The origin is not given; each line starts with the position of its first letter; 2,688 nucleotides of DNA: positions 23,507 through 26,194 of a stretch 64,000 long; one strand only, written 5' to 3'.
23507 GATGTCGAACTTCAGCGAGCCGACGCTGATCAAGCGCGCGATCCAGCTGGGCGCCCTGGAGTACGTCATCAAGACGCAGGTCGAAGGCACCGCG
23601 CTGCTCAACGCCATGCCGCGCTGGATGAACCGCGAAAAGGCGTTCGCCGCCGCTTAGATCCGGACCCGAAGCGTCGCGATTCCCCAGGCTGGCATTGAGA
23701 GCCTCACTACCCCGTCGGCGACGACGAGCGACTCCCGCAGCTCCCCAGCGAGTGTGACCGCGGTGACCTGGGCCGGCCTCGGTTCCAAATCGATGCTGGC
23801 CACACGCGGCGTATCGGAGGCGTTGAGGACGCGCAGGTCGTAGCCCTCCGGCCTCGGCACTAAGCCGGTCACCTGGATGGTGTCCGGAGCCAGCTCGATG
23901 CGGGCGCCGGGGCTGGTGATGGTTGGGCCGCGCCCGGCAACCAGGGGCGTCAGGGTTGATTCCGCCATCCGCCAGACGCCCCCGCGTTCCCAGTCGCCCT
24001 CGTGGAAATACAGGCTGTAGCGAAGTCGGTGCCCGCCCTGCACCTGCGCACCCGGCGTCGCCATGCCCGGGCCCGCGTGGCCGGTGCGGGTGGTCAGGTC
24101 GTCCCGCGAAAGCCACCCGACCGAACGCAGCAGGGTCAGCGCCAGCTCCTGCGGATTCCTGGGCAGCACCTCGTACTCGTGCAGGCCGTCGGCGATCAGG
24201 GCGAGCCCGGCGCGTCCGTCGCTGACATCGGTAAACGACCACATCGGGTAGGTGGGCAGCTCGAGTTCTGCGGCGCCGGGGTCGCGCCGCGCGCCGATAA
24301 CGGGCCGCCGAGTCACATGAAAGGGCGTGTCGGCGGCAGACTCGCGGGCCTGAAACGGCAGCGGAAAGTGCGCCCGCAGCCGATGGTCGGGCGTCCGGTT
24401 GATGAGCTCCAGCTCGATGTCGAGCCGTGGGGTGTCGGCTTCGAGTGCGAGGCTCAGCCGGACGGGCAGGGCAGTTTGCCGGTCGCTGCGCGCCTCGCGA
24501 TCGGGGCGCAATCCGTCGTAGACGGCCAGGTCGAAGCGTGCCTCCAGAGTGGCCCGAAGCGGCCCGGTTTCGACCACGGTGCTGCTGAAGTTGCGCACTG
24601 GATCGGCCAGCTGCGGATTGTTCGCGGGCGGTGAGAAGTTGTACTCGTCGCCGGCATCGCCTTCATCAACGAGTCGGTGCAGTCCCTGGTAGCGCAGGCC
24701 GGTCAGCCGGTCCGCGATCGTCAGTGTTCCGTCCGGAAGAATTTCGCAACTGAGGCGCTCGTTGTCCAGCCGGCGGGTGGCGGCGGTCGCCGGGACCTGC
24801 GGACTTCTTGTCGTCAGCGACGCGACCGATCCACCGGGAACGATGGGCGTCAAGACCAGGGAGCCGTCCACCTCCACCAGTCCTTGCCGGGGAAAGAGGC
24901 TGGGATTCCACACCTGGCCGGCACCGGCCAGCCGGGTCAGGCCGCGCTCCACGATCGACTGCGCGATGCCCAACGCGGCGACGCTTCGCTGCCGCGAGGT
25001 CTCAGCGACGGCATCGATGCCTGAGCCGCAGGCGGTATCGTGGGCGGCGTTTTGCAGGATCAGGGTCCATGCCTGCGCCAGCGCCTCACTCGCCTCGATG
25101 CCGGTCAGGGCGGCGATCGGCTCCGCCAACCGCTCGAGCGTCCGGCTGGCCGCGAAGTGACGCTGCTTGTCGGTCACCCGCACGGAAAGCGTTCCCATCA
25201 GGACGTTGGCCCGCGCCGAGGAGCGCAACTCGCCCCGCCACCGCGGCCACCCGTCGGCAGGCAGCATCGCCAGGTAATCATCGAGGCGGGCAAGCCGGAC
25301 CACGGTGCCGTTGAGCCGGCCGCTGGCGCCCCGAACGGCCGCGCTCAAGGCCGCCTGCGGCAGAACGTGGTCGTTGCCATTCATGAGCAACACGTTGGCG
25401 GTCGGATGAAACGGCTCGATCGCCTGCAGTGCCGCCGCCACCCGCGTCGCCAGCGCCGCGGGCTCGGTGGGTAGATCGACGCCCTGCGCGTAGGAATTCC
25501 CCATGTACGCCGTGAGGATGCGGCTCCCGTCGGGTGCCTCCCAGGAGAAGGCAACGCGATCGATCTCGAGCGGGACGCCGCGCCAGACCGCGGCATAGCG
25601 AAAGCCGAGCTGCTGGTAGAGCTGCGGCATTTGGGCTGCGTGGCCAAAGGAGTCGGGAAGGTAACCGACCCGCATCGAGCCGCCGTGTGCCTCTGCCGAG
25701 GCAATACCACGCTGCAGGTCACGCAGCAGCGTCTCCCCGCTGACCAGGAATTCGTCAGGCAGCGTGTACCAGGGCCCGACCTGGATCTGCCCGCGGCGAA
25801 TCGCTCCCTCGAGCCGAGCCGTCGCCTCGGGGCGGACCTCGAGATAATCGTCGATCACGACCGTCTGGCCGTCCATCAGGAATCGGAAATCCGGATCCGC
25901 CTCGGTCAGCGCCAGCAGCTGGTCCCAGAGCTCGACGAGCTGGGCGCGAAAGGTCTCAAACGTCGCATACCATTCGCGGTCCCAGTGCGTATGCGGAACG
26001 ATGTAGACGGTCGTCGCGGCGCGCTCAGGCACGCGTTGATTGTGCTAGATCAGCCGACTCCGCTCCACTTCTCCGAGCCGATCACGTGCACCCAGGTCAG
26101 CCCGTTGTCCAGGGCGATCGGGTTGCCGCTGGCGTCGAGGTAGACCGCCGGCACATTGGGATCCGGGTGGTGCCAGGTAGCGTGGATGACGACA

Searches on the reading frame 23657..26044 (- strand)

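Call 29: search_protein_families(library=pfam, proteins=[window:23657-26044:-], max_evalue=0.001)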
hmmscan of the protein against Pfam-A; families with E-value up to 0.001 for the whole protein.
window:23657-26044:- (796 aa): 3 families
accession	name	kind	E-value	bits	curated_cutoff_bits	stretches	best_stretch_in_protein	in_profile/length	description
PF01074.27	Glyco_hydro_38N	-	1.1e-38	133.7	25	1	12-261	1-255/270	Glycosyl hydrolases family 38 N-terminal domain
PF07748.19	Glyco_hydro_38C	-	3e-16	60.8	25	1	426-644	1-202/206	Glycosyl hydrolases family 38 C-terminal domain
PF09261.16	Alpha-mann_mid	-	2.9e-05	24.5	31.1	1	284-372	5-96/96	Alpha mannosidase middle domain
